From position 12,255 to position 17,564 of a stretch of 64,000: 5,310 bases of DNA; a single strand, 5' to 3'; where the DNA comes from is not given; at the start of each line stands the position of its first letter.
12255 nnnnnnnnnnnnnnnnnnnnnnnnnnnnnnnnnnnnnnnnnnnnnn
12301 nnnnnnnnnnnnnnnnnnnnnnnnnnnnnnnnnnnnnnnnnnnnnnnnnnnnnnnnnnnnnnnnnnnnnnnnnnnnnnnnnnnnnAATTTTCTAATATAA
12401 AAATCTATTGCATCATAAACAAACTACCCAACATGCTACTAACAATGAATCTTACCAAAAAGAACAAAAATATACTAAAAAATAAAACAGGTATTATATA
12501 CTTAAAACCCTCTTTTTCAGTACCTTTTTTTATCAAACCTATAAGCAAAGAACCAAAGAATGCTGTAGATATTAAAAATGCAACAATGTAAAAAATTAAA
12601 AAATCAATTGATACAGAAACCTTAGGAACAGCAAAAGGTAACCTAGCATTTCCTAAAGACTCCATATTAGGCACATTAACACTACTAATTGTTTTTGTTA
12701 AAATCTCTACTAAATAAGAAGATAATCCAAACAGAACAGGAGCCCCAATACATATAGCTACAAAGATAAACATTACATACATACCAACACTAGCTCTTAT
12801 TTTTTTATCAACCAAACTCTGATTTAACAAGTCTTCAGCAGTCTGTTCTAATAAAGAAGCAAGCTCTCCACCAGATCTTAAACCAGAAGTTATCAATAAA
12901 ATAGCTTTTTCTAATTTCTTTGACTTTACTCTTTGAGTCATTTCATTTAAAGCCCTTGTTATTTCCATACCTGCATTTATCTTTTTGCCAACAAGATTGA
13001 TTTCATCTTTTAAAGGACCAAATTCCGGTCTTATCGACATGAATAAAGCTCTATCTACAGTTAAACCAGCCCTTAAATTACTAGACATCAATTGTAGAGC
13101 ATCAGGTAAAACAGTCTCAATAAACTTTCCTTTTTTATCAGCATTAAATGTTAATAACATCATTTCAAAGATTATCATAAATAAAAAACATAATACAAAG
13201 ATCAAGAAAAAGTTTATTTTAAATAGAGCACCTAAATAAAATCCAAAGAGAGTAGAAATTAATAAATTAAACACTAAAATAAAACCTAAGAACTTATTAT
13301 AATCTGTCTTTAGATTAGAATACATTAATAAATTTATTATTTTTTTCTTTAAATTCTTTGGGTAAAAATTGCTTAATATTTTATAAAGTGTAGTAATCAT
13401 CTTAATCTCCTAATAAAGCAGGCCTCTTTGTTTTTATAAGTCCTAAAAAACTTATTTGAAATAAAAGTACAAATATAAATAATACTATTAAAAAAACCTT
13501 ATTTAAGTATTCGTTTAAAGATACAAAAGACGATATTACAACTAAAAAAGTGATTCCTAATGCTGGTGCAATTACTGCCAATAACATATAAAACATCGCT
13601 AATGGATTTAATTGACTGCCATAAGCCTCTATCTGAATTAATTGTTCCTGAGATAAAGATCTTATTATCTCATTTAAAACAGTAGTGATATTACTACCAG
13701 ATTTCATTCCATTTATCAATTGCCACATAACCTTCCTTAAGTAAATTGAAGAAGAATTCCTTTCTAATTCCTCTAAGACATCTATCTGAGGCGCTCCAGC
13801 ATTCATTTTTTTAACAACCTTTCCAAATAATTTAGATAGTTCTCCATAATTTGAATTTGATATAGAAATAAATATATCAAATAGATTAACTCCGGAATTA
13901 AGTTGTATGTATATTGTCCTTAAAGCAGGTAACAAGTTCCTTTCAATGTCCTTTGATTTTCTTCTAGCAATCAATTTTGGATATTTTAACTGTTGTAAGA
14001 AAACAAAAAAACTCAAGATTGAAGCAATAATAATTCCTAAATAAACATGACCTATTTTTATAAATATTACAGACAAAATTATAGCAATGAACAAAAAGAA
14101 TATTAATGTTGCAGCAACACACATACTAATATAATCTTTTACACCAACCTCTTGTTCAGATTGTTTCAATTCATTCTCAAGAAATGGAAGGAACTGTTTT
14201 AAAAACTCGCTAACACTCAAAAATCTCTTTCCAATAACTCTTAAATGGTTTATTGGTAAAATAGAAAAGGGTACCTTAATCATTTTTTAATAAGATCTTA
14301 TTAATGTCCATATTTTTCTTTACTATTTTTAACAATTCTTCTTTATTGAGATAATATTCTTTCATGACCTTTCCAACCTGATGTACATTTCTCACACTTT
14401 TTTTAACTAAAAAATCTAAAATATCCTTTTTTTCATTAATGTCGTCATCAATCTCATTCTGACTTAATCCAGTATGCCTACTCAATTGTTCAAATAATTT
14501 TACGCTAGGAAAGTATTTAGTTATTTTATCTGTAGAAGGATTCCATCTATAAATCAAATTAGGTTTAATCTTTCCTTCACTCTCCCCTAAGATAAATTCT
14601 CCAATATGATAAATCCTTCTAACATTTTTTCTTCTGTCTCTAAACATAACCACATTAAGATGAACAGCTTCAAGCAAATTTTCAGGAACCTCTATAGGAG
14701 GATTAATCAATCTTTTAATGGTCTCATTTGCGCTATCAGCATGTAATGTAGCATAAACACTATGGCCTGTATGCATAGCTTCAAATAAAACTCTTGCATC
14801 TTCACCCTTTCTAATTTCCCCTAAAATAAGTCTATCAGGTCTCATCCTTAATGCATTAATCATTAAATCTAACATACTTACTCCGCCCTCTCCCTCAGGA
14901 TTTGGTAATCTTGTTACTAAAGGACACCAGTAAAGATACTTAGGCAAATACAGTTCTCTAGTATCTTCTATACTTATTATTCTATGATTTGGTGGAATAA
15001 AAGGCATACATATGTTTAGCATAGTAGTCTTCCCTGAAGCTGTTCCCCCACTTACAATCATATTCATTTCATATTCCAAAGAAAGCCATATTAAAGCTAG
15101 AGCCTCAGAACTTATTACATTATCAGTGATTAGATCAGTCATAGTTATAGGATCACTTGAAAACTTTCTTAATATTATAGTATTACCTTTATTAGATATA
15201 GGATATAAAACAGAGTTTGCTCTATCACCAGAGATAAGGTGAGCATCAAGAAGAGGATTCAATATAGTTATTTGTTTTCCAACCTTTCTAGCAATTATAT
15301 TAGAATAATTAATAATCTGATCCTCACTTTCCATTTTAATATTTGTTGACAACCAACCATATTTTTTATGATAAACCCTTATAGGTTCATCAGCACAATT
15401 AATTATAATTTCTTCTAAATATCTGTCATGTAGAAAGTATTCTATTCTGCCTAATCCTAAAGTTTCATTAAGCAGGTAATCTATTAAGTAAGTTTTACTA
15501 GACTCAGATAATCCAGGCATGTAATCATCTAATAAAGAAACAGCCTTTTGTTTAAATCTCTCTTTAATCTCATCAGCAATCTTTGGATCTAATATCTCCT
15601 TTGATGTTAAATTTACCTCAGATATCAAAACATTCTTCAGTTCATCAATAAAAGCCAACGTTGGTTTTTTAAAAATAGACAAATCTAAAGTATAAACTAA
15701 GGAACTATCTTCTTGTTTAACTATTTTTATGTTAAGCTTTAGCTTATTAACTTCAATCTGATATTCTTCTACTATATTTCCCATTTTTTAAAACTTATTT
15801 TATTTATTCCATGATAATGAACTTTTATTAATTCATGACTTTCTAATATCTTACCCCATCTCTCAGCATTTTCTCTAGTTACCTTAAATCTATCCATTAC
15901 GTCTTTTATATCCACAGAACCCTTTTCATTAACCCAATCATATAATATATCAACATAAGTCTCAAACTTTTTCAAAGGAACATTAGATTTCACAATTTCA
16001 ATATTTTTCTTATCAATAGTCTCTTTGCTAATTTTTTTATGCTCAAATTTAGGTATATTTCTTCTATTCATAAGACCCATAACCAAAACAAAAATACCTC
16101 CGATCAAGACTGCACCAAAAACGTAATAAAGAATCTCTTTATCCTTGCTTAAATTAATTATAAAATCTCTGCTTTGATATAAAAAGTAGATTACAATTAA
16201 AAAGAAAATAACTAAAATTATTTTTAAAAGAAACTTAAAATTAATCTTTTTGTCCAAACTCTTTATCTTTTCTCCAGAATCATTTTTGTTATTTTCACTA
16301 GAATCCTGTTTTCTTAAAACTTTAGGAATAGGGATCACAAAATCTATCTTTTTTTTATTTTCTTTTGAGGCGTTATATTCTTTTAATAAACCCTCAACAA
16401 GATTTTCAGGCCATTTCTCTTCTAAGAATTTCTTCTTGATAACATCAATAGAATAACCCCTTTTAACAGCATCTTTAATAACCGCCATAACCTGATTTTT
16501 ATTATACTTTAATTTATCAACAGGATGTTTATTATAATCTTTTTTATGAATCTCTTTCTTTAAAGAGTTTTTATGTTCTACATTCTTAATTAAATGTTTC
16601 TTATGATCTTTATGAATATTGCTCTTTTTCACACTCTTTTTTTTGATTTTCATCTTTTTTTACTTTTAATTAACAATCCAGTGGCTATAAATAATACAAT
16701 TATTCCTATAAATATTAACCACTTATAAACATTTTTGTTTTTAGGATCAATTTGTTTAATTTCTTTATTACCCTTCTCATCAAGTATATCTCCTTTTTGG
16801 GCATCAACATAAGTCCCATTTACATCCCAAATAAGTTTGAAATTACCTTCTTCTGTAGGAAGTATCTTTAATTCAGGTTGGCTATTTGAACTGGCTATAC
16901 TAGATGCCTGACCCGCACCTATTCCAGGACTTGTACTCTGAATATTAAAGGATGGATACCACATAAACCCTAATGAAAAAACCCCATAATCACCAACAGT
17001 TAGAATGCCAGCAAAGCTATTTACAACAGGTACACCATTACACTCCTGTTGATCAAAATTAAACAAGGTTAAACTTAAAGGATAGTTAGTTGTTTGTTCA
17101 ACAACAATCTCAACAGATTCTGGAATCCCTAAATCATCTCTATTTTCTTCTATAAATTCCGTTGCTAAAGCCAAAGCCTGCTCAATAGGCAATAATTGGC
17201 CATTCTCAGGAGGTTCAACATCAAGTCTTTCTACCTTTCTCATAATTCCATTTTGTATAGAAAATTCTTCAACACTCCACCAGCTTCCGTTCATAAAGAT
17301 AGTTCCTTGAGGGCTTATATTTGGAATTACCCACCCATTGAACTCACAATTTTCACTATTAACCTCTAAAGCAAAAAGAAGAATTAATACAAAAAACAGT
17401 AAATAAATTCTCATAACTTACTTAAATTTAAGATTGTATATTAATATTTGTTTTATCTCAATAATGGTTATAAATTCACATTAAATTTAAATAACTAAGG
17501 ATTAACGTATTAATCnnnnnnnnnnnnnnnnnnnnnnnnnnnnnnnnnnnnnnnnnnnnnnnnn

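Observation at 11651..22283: Tad/Epd-like type IV pilus or archaellum-related locus with divergent pilin operon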

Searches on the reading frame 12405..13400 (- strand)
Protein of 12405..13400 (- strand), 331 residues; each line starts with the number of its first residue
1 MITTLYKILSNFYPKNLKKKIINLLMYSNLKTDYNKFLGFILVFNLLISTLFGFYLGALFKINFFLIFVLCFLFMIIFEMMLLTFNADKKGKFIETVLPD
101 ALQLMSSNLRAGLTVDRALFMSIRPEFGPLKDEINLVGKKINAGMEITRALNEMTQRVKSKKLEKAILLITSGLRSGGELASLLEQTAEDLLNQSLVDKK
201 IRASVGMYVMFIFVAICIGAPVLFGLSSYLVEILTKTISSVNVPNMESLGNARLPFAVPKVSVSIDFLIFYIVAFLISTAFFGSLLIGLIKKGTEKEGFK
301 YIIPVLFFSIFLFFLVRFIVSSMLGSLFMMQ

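Call 3: search_protein_families(library=pfam, proteins=[window:12405-13400:-], max_evalue=0.1)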
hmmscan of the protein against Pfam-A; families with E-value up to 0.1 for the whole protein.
window:12405-13400:- (331 aa): 2 families
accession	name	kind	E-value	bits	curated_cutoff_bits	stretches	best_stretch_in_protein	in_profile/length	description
PF00482.28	T2SSF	-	4.2e-16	59.5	25.2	1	102-224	2-121/125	Type II secretion system (T2SS), protein F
PF04892.17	VanZ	-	0.019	16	30.1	1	22-86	34-99/126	VanZ like family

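Call 8: search_protein_families(library=ncbifam, proteins=[window:12405-13400:-], max_evalue=0.1)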
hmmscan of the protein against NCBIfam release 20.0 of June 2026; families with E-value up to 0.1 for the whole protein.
window:12405-13400:- (331 aa): 3 families
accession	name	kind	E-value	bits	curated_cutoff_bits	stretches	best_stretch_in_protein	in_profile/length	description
TIGR02120.1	GspF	equivalog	0.00041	19.7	424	1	105-240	72-199/401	type II secretion system inner membrane protein GspF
NF007898.0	PRK10604.1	equivalog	0.0058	15.9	478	1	62-111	6-56/433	two-component system sensor histidine kinase RstB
NF010304.0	PRK13741.1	equivalog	0.039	13.9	173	1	195-243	101-149/171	conjugal transfer entry exclusion protein TraS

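Call 96: search_solved_structures(query=window:12405-13400:-, max_evalue=1)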
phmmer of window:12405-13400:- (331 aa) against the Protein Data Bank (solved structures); distinct sequences matched with E-value up to 1: 0.

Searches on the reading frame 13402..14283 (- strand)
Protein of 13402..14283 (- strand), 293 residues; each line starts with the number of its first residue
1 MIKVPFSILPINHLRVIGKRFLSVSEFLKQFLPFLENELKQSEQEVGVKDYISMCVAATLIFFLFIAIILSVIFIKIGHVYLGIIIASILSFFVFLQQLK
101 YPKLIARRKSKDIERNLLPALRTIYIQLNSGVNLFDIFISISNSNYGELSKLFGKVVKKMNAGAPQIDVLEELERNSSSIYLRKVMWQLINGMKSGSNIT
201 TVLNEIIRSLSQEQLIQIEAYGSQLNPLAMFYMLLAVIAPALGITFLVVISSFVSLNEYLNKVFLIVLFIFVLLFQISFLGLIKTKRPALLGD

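Call 3: search_protein_families(library=pfam, proteins=[window:13402-14283:-], max_evalue=0.1)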
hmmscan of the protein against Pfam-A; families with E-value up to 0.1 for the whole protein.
window:13402-14283:- (293 aa): 2 families
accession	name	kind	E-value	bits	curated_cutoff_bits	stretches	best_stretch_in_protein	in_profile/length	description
PF00482.28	T2SSF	-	1.6e-16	60.8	25.2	1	120-244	1-122/125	Type II secretion system (T2SS), protein F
PF06745.19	ATPase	-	0.01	15.7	26.6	1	143-209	101-166/231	KaiC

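Call 8: search_protein_families(library=ncbifam, proteins=[window:13402-14283:-], max_evalue=0.1)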
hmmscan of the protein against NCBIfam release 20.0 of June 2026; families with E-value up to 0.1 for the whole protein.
window:13402-14283:- (293 aa): 1 family
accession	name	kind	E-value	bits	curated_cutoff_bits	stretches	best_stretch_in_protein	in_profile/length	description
NF004704.2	PRK06041.1-2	equivalog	6.1e-06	25.2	550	1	45-288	7-248/555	archaellar assembly protein ArlJ/FlaJ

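Call 95: search_solved_structures(query=window:13402-14283:-, max_evalue=1)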
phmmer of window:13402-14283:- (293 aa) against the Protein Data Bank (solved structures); distinct sequences matched with E-value up to 1: 1.
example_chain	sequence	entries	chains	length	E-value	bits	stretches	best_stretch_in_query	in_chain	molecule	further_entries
2ef8_A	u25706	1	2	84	0.24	14.7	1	186-251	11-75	Putative transcription factor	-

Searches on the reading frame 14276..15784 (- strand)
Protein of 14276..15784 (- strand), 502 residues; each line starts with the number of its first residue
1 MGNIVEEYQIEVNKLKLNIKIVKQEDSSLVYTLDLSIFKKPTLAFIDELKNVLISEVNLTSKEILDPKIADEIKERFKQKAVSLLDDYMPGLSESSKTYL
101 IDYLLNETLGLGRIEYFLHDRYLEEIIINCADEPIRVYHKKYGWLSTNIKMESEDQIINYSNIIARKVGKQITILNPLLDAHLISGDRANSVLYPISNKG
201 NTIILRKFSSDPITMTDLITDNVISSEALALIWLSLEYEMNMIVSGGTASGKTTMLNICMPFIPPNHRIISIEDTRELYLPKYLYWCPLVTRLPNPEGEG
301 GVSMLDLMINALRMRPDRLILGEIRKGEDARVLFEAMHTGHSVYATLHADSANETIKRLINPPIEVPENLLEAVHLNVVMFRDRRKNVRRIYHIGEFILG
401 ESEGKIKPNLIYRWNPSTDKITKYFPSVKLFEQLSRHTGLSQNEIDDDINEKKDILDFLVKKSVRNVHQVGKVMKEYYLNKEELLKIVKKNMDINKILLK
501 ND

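Call 3: search_protein_families(library=pfam, proteins=[window:14276-15784:-], max_evalue=0.1)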
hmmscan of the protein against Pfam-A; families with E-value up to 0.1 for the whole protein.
window:14276-15784:- (502 aa): 3 families
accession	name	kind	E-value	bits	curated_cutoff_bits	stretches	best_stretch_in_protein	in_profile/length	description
PF00437.27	T2SSE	-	2.1e-33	115.9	24.9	1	195-361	100-257/370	Type II/IV secretion system protein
PF23989.1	PilB3_C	-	0.00033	21.2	27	1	430-494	12-76/83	PilB3-like, C-terminal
PF08519.17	RFC1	-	0.048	14.2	23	0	452-489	89-126/158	Replication factor RFC1 C terminal domain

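Call 8: search_protein_families(library=ncbifam, proteins=[window:14276-15784:-], max_evalue=0.1)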
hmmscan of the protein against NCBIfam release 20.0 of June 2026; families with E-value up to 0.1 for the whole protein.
window:14276-15784:- (502 aa): 21 families
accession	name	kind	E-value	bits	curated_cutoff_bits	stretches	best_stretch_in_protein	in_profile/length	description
NF058587.1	archaellum_moto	equivalog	3.1e-81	273.7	550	1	77-478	113-518/527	archaellum flagellar ATPase motor FlaI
TIGR03819.1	heli_sec_ATPase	hypoth_equivalog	7.2e-49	166.8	373.15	1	88-359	29-297/340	TadA family conjugal transfer-associated ATPase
TIGR02788.1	VirB11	equivalog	4.6e-39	134.3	249.95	2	234-360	139-263/308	P-type DNA transfer ATPase VirB11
NF053672.1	bindosome_BasE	exception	3.2e-35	121.8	1000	1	107-480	134-510/512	bindosome assembly system ATPase subunit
TIGR02782.1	TrbB_P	equivalog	3.6e-31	108.6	304.55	1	113-394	13-290/303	P-type conjugative transfer ATPase TrbB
NF010475.0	PRK13900.1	equivalog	6.7e-28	97.7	389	2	235-359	156-279/333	type IV secretion system ATPase VirB11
NF010469.0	PRK13894.1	subfamily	1.6e-27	96.7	508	1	114-396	27-306/320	conjugal transfer ATPase TrbB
NF010407.0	PRK13833.1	subfamily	4.4e-25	88.8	499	1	165-402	70-308/323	conjugal transfer protein TrbB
NF041000.1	ATPase_ComGA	equivalog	6e-19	68.1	300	1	242-364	131-247/267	competence type IV pilus ATPase ComGA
NF010425.0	PRK13851.1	equivalog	7.2e-19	67.8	461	1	237-360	160-281/344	type IV secretion system protein VirB11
TIGR01420.1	pilT_fam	subfamily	1.1e-14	54.5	319.1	1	242-361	125-241/343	PilT/PilU family type 4a pilus ATPase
NF007755.0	PRK10436.1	equivalog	5.5e-14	51.7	617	1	224-443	203-415/465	type II secretion system protein GspE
TIGR02538.1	type_IV_pilB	equivalog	4.8e-12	45.3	675.65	1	242-365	319-435/564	type IV-A pilus assembly ATPase PilB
TIGR02533.1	type_II_gspE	equivalog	7.9e-11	41.3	630.25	1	242-365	246-362/486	type II secretion system ATPase GspE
NF053534.1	T4PilAsmATPsTfpB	equivalog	5.9e-10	38.2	850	1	233-383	328-471/584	type IV pilus assembly ATPase TfpB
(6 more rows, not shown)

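Call 10: search_solved_structures(query=window:14276-15784:-, max_evalue=0.001)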
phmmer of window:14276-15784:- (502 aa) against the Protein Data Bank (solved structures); distinct sequences matched with E-value up to 0.001: 33.
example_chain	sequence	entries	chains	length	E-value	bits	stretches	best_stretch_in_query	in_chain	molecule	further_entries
2oap_1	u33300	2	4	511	2.3e-75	257.3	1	3-483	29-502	Type II secretion system protein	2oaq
4ii7_A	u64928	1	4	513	1.6e-56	195.1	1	66-488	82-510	FlaI ATPase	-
4ihq_A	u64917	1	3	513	9.3e-56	192.6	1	66-488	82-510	FlaI ATPase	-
8rkd_E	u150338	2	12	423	3.2e-49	171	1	50-399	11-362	Pilus assembly ATPase CpaF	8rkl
8rjf_A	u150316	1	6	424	3.3e-49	171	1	50-399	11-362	Pilus assembly ATPase CpaF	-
9e24_A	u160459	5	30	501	5.3e-49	170.3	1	50-399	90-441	CpaF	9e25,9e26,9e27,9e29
6bge_A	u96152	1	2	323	4.3e-22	81.6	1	173-362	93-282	VirB11-like protein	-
1g6o_A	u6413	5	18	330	4.5e-22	81.5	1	173-362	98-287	CAG-ALPHA | virB11 homolog | Cag-alfa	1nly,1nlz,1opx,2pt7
2gza_A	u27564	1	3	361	8.1e-16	60.9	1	231-360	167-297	Type IV secretion system protein VirB11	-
2eyu_A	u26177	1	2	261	1.2e-10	43.9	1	242-362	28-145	twitching motility protein PilT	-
2gsz_A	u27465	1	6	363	2.6e-10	42.8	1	242-362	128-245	twitching motility protein PilT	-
2ewv_A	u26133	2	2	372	2.7e-10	42.7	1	242-362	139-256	twitching motility protein PilT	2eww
3jvu_A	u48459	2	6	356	1e-09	40.8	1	242-361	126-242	Twitching mobility protein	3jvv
5it5_F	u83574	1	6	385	5.1e-09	38.5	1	242-371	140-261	ATP binding motif-containing protein PilF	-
5oiu_A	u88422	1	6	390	5.2e-09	38.4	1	242-371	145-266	Type IV pilus assembly protein PilF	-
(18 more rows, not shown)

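Call 13: find_encoding_contigs(protein=window:14276-15784:-, flank=10000, max_places=6)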
Protein window:14276-15784:- (502 aa): no gene with exactly this product is on record in the collection.

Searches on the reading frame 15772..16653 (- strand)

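Call 3: search_protein_families(library=pfam, proteins=[window:15772-16653:-], max_evalue=0.1)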
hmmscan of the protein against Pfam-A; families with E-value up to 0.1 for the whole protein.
window:15772-16653:- (293 aa): 1 family
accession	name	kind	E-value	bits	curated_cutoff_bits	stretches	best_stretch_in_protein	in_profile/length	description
PF08220.18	HTH_DeoR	-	0.084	13.1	21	0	236-261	4-29/57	DeoR-like helix-turn-helix domain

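Call 8: search_protein_families(library=ncbifam, proteins=[window:15772-16653:-], max_evalue=0.1)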
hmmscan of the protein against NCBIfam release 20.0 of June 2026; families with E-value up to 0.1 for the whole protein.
window:15772-16653:- (293 aa): 2 families
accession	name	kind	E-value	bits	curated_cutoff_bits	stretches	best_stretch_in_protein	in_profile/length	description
NF037962.1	arsenic_eff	subfamily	0.0034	16.8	100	1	62-195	107-224/287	arsenic efflux protein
TIGR01620.2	hyp_HI0043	subfamily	0.018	14.7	160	1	109-193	32-111/329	TIGR01620 family protein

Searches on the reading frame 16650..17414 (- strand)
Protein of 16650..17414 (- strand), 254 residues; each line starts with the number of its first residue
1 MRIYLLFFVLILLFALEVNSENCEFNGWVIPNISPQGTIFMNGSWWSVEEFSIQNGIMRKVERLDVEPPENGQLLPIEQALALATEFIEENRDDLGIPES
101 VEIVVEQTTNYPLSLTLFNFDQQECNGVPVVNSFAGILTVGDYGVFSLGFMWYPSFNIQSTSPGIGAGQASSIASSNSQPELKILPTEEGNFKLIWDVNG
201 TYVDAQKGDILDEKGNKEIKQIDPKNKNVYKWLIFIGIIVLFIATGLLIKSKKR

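Call 3: search_protein_families(library=pfam, proteins=[window:16650-17414:-], max_evalue=0.1)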
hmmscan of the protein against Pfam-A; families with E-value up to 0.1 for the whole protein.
window:16650-17414:- (254 aa): 0 families

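Call 8: search_protein_families(library=ncbifam, proteins=[window:16650-17414:-], max_evalue=0.1)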
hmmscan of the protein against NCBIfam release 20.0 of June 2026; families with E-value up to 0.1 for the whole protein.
window:16650-17414:- (254 aa): 0 families

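Call 82: search_protein_families(library=pfam, proteins=[window:16650-17414:-], max_evalue=0.001)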
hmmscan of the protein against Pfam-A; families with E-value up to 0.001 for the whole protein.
window:16650-17414:- (254 aa): 0 families
